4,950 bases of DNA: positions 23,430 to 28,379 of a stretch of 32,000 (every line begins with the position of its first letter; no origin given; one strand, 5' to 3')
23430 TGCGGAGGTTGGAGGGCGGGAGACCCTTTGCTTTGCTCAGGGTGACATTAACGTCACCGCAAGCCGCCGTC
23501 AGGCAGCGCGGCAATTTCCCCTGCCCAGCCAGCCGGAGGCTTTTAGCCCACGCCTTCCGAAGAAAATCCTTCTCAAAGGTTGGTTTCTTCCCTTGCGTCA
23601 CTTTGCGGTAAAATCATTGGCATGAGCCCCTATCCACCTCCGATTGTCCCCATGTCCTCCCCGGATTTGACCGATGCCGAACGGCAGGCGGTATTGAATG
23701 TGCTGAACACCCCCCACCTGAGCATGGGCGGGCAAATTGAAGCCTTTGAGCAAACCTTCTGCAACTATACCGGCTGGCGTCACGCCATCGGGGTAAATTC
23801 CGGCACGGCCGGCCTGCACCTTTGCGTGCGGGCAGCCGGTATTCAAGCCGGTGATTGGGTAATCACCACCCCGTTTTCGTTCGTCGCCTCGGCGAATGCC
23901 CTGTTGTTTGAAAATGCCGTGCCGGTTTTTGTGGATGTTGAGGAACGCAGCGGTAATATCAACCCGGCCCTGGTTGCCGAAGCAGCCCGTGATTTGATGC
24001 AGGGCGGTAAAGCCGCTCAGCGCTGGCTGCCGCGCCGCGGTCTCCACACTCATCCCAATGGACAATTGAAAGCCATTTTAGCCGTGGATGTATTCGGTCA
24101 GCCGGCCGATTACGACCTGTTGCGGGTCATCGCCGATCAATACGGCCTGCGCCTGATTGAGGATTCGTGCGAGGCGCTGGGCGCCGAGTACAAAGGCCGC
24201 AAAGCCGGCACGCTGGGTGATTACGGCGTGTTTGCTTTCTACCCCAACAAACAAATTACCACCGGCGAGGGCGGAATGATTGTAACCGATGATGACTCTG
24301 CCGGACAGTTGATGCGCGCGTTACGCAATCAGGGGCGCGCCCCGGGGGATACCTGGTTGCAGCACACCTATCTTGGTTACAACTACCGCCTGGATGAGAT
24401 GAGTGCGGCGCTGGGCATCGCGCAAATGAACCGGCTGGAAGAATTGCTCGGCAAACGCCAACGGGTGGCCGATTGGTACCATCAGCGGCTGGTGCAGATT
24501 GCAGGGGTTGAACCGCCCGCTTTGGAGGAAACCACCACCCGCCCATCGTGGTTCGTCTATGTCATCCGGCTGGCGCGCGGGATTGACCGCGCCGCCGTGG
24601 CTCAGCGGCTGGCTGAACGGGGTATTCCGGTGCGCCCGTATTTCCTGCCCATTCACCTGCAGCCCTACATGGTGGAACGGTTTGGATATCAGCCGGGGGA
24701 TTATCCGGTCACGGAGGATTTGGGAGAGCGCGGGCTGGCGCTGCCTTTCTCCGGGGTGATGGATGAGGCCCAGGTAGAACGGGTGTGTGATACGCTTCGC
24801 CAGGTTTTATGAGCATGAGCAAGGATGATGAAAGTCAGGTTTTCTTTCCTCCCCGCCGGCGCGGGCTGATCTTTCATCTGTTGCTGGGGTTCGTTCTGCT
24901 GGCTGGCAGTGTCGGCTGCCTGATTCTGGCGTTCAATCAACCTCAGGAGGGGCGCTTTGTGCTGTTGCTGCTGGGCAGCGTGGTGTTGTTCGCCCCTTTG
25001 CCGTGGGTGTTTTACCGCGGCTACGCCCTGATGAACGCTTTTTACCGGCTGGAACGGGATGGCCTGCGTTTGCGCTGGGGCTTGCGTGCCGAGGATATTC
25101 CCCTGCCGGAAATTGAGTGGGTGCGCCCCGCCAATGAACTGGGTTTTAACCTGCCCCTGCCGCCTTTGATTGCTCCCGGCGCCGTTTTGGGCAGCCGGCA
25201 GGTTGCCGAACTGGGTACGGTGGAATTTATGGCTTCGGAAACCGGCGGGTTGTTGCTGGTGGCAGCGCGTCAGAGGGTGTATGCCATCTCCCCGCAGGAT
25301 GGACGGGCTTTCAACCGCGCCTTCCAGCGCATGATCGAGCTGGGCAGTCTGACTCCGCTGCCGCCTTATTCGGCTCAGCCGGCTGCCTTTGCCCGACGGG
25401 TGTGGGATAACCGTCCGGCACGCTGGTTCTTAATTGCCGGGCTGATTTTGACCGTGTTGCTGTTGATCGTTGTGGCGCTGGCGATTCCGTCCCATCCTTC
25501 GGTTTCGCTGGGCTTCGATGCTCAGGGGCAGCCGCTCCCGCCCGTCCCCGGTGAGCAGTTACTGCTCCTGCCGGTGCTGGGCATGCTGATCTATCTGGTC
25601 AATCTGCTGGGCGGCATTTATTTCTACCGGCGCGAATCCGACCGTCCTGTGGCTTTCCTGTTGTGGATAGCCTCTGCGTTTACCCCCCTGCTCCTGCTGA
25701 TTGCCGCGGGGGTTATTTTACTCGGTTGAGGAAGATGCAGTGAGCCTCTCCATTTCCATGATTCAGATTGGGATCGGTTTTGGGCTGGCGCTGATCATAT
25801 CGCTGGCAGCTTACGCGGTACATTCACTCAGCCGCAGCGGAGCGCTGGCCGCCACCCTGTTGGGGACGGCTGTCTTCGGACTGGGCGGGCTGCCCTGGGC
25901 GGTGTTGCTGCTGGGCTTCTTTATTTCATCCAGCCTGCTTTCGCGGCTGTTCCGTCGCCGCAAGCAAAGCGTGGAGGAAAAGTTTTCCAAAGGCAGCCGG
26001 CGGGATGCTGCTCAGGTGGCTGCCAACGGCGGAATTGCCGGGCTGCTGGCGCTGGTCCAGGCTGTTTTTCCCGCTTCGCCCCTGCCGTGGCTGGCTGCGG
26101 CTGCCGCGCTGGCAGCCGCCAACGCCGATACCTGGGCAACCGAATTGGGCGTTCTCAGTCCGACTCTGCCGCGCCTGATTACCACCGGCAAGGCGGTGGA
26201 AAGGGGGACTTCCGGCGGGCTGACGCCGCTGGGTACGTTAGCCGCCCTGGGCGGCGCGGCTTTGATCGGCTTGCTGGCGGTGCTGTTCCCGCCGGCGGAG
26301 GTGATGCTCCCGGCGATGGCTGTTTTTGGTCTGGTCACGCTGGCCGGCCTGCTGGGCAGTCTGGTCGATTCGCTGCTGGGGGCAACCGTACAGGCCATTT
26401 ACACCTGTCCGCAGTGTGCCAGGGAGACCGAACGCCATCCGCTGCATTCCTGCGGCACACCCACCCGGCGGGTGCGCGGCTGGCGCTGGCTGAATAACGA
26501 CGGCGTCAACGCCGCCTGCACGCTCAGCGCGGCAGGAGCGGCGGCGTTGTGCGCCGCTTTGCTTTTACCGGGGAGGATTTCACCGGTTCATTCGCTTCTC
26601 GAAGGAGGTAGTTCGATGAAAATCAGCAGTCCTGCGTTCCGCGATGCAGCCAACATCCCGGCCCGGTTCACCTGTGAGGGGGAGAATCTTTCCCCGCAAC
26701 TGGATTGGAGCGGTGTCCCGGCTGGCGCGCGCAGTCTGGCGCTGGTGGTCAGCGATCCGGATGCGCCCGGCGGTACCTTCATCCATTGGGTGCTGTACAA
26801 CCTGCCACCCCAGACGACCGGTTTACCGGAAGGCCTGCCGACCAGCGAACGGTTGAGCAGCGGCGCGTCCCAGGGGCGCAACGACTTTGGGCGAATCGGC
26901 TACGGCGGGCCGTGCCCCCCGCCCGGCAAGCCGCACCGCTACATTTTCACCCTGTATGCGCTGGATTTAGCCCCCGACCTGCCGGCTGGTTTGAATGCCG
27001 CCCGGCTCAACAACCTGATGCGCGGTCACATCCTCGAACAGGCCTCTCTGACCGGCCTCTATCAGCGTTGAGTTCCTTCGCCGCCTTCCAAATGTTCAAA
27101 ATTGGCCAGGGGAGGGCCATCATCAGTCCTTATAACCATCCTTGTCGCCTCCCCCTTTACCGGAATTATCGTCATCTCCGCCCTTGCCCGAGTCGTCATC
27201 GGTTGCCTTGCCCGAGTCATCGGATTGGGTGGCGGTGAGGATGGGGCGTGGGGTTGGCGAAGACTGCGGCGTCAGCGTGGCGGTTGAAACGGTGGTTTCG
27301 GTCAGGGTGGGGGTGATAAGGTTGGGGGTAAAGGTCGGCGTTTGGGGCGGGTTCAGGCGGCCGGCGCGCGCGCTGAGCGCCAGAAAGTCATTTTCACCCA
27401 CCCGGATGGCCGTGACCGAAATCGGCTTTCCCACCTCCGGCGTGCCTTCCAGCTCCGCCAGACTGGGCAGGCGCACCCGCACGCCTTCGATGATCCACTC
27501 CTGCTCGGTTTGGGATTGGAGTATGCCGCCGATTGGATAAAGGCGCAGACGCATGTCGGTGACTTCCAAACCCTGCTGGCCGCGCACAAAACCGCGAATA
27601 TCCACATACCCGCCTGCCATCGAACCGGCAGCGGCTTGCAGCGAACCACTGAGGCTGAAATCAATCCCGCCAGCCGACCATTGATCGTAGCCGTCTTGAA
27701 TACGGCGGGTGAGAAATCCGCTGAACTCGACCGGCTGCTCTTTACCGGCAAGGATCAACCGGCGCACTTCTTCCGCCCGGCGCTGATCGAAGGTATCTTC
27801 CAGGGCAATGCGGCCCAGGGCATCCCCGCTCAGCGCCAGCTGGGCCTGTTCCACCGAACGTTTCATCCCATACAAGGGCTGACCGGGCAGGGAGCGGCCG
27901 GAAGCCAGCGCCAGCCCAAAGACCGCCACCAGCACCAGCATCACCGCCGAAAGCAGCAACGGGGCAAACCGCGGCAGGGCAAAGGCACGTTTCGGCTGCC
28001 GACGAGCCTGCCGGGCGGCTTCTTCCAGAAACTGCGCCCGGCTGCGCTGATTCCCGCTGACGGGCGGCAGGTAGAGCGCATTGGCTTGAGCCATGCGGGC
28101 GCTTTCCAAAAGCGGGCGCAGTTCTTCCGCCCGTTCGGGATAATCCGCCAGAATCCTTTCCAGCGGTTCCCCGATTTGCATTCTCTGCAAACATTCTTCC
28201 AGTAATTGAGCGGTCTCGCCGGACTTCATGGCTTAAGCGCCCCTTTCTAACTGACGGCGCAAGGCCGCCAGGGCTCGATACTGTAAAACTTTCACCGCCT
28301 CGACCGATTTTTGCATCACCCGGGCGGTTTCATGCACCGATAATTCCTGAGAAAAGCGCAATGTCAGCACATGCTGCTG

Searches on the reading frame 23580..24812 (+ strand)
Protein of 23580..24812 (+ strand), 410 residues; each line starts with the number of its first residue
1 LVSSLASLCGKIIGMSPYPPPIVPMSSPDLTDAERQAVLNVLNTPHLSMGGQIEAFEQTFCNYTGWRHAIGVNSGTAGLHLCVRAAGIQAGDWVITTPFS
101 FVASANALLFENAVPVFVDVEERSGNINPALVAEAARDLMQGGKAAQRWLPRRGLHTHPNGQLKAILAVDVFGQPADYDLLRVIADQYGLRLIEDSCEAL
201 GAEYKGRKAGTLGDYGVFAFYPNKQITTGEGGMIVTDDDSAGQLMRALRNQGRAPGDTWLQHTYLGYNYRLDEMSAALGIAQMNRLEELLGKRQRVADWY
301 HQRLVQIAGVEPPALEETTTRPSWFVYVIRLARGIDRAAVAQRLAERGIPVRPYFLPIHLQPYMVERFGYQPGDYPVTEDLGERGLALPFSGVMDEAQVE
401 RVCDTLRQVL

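Call 9: search_protein_families(library=pfam, proteins=[window:23580-24812:+])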
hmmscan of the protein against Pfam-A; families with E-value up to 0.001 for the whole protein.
window:23580-24812:+ (410 aa): 1 family
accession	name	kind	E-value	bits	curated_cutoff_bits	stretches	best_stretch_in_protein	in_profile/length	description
PF01041.23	DegT_DnrJ_EryC1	-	9.9e-107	357.7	19.8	1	30-407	3-360/360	DegT/DnrJ/EryC1/StrS aminotransferase family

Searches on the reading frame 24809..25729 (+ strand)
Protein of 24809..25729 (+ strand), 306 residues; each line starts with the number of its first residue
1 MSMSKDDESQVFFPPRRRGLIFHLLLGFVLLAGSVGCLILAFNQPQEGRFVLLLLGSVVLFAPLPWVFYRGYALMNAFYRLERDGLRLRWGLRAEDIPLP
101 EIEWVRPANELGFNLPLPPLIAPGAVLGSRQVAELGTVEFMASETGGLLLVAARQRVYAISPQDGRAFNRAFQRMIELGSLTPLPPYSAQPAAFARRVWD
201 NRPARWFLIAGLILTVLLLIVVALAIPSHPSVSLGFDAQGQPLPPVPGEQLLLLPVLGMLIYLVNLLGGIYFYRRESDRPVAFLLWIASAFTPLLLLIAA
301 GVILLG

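Call 31: search_protein_families(library=pfam, proteins=[window:24809-25729:+], max_evalue=0.01)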
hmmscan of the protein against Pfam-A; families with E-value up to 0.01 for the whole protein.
window:24809-25729:+ (306 aa): 1 family
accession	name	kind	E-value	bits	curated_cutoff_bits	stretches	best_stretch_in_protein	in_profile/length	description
PF10882.14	bPH_5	-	2.6e-16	60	22.5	1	79-173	3-97/100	Bacterial PH domain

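Call 32: find_encoding_contigs(protein=window:24809-25729:+, flank=10000, max_places=4)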
Protein window:24809-25729:+ (306 aa): 2 contigs read that carry it; 2 places shown.
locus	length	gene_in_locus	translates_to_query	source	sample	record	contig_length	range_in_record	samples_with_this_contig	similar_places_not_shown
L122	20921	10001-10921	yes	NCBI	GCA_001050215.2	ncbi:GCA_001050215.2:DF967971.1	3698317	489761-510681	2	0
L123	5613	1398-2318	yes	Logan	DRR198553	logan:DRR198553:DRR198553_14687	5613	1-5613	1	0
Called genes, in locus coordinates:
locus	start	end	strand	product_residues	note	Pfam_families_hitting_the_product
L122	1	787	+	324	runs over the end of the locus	PF00005:ABC_tran, PF02463:SMC_N (weak), PF13401:AAA_22 (faint), PF13304:AAA_21, PF08352:oligo_HPY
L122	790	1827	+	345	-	PF00005:ABC_tran, PF08352:oligo_HPY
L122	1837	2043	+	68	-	-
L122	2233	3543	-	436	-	PF01425:Amidase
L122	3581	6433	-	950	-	PF00912:Transgly, PF00905:Transpeptidase, PF06832:BiPBP_C (weak), PF17957:Big_7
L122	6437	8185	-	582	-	PF07719:TPR_2 (faint), PF12569:NatA_aux_su (faint), PF13174:TPR_6 (faint), PF13181:TPR_8 (faint), PF13414:TPR_11 (weak), PF13432:TPR_16, PF14559:TPR_19 (weak), PF13371:TPR_9 (weak), +9 more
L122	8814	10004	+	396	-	PF01041:DegT_DnrJ_EryC1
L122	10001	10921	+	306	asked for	PF10882:bPH_5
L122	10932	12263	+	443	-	PF01940:DUF92, PF01161:PBP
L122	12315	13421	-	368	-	PF18915:DUF5667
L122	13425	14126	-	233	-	PF04542:Sigma70_r2, PF08281:Sigma70_r4_2, PF04545:Sigma70_r4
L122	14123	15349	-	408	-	PF18914:DUF5666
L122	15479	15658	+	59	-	-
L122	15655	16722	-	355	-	PF01883:FeS_assembly_P, PF01656:CbiA, PF10609:ParA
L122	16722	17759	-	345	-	PF13480:Acetyltransf_6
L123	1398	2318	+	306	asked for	PF10882:bPH_5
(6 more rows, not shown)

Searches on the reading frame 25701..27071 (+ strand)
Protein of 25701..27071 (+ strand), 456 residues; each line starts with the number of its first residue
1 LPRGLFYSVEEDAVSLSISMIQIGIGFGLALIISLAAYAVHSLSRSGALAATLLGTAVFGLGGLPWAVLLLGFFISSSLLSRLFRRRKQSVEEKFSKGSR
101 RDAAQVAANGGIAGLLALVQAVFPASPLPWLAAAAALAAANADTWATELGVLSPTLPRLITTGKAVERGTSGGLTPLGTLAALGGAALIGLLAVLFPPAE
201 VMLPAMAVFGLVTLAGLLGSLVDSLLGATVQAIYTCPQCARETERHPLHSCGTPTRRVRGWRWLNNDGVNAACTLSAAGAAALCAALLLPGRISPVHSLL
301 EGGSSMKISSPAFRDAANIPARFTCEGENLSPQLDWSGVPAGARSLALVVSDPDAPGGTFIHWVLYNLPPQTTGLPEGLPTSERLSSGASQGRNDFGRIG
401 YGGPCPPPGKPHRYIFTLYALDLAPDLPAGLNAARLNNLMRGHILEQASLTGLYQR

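Call 31: search_protein_families(library=pfam, proteins=[window:25701-27071:+], max_evalue=0.01)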
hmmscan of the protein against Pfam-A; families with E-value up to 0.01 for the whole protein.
window:25701-27071:+ (456 aa): 2 families
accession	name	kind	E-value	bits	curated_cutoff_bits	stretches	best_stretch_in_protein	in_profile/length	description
PF01940.21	DUF92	-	8.4e-69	232.2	27.5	1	29-278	2-251/251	Integral membrane protein DUF92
PF01161.25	PBP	-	3.1e-45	154.3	24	1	319-454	2-135/135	Phosphatidylethanolamine-binding protein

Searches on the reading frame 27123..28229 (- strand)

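Call 31: search_protein_families(library=pfam, proteins=[window:27123-28229:-], max_evalue=0.01)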
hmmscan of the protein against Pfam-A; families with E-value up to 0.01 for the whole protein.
window:27123-28229:- (368 aa): 1 family
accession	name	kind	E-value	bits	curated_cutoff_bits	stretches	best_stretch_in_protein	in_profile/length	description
PF18915.5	DUF5667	-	9e-09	36.1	27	1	113-166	2-55/99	Domain of unknown function (DUF5667)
